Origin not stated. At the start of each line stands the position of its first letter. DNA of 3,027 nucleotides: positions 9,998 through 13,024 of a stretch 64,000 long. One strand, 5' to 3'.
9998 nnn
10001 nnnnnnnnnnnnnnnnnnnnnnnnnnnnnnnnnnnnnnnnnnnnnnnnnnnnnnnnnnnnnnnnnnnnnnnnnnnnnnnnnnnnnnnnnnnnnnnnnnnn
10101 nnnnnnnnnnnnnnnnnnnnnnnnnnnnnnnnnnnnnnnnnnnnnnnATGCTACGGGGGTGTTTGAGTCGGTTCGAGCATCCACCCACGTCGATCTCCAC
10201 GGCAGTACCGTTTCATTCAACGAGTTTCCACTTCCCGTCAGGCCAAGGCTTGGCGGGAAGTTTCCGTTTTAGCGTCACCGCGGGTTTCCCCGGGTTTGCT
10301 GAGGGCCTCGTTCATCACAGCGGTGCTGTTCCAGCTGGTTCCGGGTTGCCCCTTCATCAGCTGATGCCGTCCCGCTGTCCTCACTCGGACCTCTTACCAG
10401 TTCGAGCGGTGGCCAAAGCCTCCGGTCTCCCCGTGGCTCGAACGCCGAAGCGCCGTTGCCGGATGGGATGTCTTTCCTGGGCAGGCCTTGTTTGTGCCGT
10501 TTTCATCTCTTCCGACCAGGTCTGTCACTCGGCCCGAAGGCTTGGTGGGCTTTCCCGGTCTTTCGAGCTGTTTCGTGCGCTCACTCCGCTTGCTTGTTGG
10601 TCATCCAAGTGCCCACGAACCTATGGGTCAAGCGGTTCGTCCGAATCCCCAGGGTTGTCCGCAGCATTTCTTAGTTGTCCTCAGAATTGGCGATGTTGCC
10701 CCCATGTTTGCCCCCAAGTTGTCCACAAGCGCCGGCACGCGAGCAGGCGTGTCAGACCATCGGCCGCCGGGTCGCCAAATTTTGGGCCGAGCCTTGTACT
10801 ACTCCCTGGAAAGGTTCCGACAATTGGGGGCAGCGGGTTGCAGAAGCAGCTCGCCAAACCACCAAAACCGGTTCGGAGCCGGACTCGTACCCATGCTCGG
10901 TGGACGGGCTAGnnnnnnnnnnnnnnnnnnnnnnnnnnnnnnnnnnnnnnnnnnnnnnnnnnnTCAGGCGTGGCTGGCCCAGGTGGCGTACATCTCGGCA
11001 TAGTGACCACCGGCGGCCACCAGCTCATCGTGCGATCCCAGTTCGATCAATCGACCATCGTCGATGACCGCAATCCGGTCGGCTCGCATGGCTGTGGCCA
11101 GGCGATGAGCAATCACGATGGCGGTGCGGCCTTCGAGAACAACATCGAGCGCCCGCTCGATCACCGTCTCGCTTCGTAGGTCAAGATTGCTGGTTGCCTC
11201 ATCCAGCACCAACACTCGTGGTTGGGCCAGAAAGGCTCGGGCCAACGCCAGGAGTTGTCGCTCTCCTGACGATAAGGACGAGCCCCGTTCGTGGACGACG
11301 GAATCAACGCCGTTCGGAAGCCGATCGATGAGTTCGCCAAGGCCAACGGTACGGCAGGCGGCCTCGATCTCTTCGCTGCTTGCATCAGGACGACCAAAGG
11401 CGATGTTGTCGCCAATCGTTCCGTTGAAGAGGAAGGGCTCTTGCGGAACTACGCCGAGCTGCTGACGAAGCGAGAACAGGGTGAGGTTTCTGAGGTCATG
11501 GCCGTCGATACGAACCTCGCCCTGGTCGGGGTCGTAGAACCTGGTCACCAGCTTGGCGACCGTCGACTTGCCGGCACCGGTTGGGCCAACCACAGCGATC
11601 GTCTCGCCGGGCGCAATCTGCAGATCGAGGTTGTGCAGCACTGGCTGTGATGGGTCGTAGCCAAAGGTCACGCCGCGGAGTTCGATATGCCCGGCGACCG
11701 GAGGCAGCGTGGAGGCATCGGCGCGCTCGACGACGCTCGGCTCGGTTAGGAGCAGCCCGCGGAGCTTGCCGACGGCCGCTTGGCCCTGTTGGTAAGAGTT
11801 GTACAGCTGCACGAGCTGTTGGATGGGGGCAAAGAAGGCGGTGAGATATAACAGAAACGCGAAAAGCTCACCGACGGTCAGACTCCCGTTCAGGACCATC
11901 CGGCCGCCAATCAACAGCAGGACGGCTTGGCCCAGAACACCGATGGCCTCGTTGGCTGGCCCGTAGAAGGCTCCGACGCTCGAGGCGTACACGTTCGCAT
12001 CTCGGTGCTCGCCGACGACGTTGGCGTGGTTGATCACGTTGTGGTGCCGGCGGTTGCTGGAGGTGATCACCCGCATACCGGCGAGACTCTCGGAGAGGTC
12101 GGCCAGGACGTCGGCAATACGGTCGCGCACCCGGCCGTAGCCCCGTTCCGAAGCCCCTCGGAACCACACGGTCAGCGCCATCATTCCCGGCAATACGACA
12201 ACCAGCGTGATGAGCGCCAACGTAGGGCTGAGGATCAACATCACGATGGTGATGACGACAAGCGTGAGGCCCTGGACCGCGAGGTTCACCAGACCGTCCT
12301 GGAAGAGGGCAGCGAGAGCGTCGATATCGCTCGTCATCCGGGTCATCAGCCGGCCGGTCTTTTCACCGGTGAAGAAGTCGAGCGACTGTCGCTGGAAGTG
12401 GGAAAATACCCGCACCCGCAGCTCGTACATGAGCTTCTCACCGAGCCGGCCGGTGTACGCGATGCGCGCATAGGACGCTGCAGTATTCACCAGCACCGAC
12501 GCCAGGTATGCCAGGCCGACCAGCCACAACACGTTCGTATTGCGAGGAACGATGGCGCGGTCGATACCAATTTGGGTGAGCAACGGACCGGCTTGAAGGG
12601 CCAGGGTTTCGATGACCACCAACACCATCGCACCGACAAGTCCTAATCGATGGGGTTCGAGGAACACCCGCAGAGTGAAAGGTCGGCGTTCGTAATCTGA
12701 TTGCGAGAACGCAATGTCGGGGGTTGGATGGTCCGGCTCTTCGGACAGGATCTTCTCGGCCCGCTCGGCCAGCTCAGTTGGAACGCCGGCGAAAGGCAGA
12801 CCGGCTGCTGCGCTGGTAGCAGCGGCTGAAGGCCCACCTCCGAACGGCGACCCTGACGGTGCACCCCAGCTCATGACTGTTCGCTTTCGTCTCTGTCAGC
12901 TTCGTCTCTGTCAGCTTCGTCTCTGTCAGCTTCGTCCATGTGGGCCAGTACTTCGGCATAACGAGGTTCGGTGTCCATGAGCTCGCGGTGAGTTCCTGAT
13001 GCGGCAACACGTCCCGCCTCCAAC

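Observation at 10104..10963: ~0.85 kb ORF-free, strand-asymmetric, hairpin-dense block: candidate novel large structured RNA on the minus strand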

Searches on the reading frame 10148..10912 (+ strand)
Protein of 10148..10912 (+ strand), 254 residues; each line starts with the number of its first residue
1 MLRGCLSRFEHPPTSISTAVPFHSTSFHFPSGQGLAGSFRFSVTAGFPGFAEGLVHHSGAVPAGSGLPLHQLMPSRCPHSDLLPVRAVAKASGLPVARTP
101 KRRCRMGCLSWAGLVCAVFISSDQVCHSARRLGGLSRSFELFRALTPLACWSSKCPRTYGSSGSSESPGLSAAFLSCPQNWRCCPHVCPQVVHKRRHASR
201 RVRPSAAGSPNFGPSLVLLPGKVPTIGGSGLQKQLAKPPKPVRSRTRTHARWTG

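Call 32: search_protein_families(library=pfam, proteins=[window:10148-10912:+], max_evalue=0.01)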
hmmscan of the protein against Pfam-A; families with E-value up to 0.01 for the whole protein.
window:10148-10912:+ (254 aa): 0 families

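Call 52: find_homologous_proteins(query=window:10148-10912:+, max_evalue=0.001)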
Query window:10148-10912:+ (254 aa): 1 proteins with E <= 0.001 among 1646 candidates.
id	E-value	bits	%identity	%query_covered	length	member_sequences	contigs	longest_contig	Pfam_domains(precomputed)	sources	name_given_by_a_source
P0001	3.3e-164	563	100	98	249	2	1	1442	-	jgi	jgi:hypothetical protein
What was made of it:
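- Checked: It has no Pfam hit (call 32) and only a self-hit among 5.8 billion proteins (call 52).
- No Pfam hit (call 32), and only a self-hit among 5.8 billion proteins (call 52). No family or homologue (calls 32, 52).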

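Call 72: find_encoding_contigs(protein=P0001, flank=5000, max_places=6)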
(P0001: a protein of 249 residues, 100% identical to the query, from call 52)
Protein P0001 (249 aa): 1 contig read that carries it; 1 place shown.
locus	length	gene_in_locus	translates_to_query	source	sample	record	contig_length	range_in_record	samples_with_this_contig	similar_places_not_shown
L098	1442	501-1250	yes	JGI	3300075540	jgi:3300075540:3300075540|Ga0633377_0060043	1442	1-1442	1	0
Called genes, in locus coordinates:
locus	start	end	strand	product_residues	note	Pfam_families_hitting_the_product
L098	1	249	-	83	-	?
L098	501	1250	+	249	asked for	-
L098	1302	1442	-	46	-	?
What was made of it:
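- A gene caller predicted it on a JGI contig (calls 52, 72).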

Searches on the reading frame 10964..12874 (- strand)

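Call 32: search_protein_families(library=pfam, proteins=[window:10964-12874:-], max_evalue=0.01)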
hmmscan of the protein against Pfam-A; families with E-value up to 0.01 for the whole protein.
window:10964-12874:- (636 aa): 8 families
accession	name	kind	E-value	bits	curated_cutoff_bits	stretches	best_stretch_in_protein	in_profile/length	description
PF00664.28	ABC_membrane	-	2.1e-38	133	28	1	82-350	4-273/274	ABC transporter transmembrane region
PF00005.33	ABC_tran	-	1e-33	117.3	25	1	413-562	1-137/137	ABC transporter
PF13748.11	ABC_membrane_3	-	9.2e-06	25.7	27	1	69-296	2-210/237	ABC transporter transmembrane region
PF02463.25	SMC_N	-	3.5e-05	23.8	40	1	449-602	106-209/220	RecF/RecN/SMC N terminal domain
PF13401.12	AAA_22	-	6.7e-05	23.6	27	1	426-573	8-102/130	AAA domain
PF13191.12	AAA_16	-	0.00026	21.9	32.6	1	424-577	25-157/167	AAA ATPase domain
PF06414.18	Zeta_toxin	-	0.00035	20.5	22.3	1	426-464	19-57/199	Zeta toxin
PF13304.12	AAA_21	-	0.0022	18.6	27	0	533-566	237-273/304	AAA domain, putative AbiEii toxin, Type IV TA system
